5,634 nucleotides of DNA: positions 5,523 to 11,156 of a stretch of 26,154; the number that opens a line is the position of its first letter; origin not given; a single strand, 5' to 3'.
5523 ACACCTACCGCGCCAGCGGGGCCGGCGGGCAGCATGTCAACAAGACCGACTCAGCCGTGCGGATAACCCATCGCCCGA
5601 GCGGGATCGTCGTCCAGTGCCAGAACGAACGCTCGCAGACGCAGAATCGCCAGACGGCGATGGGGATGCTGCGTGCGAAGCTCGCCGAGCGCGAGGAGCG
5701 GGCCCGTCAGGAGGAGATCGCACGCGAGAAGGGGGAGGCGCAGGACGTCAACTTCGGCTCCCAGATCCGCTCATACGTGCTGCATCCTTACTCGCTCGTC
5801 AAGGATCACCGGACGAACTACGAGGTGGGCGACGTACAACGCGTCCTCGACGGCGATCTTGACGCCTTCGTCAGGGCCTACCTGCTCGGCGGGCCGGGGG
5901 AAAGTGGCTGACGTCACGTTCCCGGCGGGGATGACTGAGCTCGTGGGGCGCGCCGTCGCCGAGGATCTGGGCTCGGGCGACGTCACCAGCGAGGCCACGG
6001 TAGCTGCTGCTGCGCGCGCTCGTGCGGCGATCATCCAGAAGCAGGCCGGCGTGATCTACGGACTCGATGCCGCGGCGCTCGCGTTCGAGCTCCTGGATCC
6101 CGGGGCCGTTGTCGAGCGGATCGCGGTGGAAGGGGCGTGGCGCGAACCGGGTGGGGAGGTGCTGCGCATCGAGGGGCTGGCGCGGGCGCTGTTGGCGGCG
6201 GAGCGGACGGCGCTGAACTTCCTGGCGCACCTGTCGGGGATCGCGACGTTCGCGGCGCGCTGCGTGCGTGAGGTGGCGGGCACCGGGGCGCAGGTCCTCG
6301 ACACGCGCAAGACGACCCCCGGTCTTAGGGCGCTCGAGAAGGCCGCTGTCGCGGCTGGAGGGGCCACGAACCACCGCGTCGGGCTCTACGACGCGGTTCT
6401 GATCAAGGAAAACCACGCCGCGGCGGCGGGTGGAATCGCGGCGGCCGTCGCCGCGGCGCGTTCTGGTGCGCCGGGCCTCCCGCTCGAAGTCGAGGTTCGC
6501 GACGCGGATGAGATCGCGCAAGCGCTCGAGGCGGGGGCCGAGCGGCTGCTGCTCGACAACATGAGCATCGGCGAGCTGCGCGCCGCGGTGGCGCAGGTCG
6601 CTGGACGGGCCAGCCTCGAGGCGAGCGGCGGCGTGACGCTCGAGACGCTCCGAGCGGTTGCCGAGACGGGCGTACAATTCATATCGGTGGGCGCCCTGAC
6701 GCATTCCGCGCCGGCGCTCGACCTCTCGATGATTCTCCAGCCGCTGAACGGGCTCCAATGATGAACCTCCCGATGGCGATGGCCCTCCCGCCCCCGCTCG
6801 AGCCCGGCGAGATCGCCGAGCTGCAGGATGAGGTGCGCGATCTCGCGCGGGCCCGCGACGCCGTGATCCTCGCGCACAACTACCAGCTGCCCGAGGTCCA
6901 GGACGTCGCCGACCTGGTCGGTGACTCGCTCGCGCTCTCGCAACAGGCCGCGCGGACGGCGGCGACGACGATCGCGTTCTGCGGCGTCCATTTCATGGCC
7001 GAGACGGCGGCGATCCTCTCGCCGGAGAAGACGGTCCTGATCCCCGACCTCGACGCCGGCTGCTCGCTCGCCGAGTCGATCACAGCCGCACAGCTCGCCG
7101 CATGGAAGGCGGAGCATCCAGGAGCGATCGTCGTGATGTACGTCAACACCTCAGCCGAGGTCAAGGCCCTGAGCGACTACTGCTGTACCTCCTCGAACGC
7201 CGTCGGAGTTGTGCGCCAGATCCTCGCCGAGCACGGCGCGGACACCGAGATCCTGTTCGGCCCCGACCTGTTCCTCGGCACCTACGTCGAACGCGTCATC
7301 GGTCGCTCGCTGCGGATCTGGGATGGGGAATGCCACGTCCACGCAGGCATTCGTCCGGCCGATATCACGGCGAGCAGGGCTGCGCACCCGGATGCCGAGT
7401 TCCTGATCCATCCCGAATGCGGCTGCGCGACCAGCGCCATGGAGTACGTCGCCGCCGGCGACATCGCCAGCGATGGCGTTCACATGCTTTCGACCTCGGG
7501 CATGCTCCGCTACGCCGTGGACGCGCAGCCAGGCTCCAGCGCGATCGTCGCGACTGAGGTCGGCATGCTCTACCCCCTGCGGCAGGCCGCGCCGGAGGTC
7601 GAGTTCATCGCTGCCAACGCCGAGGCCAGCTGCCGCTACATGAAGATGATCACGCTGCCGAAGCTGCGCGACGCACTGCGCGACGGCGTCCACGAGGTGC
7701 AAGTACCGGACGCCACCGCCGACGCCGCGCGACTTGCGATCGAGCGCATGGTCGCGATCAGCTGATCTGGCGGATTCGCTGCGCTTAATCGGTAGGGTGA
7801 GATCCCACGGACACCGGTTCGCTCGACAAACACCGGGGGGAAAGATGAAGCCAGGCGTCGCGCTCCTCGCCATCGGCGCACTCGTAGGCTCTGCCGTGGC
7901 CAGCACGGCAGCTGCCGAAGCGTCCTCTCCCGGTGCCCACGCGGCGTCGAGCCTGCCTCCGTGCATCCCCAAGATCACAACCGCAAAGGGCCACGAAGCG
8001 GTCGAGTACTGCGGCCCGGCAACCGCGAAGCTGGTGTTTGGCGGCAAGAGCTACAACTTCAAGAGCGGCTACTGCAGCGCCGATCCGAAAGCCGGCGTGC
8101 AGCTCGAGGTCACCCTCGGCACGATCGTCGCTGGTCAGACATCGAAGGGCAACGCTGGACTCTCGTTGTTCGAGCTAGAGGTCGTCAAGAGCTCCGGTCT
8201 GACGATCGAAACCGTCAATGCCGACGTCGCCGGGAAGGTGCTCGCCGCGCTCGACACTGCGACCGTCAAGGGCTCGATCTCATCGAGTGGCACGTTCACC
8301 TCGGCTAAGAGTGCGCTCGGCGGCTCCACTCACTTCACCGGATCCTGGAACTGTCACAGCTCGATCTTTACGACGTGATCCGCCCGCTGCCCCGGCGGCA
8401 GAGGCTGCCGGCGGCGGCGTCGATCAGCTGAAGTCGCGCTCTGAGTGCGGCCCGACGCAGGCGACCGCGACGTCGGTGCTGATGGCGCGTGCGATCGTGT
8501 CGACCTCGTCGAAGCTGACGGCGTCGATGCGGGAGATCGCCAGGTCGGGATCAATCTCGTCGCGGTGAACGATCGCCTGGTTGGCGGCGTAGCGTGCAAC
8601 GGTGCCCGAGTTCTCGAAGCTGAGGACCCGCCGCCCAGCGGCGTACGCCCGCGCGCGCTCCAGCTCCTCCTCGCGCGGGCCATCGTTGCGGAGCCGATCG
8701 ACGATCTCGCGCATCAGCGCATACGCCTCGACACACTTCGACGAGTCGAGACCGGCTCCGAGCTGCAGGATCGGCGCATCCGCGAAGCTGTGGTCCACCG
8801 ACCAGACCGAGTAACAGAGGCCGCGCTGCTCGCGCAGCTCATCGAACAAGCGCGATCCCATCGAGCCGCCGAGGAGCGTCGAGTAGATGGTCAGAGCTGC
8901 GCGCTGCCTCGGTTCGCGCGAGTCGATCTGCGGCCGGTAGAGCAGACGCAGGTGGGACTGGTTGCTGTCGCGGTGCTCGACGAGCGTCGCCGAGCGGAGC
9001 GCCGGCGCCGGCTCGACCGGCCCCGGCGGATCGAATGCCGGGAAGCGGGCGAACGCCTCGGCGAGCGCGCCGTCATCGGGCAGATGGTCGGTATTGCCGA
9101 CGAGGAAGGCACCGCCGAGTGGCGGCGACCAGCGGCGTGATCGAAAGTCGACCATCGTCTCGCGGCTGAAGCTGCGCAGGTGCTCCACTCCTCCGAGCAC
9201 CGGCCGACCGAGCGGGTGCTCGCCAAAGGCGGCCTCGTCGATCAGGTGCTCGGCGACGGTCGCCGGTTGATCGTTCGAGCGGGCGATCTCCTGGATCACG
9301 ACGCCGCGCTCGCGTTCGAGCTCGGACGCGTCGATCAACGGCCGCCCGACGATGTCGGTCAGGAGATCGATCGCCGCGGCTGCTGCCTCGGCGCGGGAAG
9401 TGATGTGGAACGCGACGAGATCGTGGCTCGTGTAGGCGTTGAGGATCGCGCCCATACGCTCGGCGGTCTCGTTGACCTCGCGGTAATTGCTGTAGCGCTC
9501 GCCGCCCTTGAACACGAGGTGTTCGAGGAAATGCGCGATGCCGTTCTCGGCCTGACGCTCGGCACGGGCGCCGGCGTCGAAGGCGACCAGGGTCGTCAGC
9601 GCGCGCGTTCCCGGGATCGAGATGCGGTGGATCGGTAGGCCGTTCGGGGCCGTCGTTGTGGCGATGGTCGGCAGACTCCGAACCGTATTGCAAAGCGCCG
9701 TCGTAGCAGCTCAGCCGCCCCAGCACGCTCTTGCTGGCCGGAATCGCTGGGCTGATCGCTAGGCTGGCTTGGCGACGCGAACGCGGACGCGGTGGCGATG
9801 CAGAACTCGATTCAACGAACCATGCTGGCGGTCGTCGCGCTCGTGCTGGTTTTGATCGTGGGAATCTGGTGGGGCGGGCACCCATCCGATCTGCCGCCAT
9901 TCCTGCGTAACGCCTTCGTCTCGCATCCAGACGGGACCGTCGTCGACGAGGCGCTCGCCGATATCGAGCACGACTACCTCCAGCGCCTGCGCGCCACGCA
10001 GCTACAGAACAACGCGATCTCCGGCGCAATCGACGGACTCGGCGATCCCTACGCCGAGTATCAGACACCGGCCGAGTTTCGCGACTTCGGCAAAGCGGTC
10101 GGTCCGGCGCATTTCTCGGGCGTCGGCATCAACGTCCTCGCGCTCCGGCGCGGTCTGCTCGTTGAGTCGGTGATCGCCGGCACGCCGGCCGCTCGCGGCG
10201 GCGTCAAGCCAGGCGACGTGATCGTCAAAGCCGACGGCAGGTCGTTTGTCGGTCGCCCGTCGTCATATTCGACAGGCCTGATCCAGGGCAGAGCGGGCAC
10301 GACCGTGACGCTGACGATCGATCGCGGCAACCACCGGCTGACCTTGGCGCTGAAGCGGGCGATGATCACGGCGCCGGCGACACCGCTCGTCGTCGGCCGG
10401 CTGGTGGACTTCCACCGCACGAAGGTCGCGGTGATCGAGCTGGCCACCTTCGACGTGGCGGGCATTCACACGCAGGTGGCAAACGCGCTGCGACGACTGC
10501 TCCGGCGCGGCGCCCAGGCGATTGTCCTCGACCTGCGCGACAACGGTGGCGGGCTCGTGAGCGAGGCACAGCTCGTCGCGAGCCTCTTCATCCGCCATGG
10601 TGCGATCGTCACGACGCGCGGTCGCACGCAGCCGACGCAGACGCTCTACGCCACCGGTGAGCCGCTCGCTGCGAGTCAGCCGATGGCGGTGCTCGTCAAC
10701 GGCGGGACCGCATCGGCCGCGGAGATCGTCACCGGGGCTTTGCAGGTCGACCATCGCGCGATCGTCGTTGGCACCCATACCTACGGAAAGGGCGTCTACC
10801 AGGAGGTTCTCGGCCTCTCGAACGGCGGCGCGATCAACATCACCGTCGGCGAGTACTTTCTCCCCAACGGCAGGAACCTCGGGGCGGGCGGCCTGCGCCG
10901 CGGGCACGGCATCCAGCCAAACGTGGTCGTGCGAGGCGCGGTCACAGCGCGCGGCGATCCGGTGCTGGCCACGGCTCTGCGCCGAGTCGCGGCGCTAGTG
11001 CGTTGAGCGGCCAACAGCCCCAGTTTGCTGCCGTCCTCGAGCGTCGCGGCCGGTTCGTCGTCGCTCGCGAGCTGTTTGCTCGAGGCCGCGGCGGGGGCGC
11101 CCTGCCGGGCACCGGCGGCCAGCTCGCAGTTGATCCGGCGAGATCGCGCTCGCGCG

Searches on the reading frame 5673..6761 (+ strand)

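Call 91: search_protein_families(library=pfam, proteins=[window:5673-6761:+])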
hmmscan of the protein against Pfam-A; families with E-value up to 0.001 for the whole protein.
window:5673-6761:+ (362 aa): 2 families
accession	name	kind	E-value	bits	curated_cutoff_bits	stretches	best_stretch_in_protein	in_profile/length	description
PF01729.25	QRPTase_C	-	4.6e-54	183.1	23.1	1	190-353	1-168/169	Quinolinate phosphoribosyl transferase, C-terminal domain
PF02749.22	QRPTase_N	-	3.9e-18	65.9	27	1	103-188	1-82/82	Quinolinate phosphoribosyl transferase, N-terminal domain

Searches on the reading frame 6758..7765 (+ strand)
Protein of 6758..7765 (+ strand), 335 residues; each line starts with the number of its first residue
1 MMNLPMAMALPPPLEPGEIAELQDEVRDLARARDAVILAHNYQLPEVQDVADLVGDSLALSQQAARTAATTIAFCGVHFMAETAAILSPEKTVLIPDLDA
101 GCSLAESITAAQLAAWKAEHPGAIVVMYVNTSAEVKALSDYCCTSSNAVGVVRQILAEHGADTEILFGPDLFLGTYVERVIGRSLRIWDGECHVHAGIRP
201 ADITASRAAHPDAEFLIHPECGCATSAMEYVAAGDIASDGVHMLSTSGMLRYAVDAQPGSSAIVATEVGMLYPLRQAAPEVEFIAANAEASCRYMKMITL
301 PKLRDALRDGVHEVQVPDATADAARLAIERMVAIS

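Call 91: search_protein_families(library=pfam, proteins=[window:6758-7765:+])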
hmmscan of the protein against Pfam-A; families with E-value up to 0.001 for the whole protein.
window:6758-7765:+ (335 aa): 1 family
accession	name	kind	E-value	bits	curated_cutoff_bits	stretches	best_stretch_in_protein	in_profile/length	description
PF02445.21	NadA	-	5.5e-108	361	27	1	25-332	2-294/295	Quinolinate synthetase A protein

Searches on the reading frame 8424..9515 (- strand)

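Call 91: search_protein_families(library=pfam, proteins=[window:8424-9515:-])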
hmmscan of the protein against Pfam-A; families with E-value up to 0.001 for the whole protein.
window:8424-9515:- (363 aa): 2 families
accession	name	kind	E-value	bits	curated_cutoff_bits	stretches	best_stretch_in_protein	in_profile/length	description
PF05193.26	Peptidase_M16_C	-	2e-25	90.2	23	1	115-290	1-179/181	Peptidase M16 inactive domain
PF00675.25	Peptidase_M16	-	6.2e-18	65.6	22.3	1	1-108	41-147/149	Insulinase (Peptidase family M16)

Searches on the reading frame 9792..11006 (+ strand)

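Call 91: search_protein_families(library=pfam, proteins=[window:9792-11006:+])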
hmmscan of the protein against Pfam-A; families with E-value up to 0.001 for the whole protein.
window:9792-11006:+ (404 aa): 5 families
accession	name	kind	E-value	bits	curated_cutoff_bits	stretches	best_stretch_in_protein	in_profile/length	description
PF03572.23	Peptidase_S41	-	1.3e-42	145.6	24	1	211-380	1-165/165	Peptidase family S41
PF13180.12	PDZ_2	-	1.8e-12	47.8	27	1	111-188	3-79/80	PDZ domain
PF17820.7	PDZ_6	-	1.5e-10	41.1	27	1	124-178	2-54/54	PDZ domain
PF00595.29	PDZ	-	2.8e-06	28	23.2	1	111-176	14-80/81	PDZ domain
PF22694.1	CtpB_N-like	-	0.00039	21.2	27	1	51-90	41-80/85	Activating protease CtpB N-terminal domain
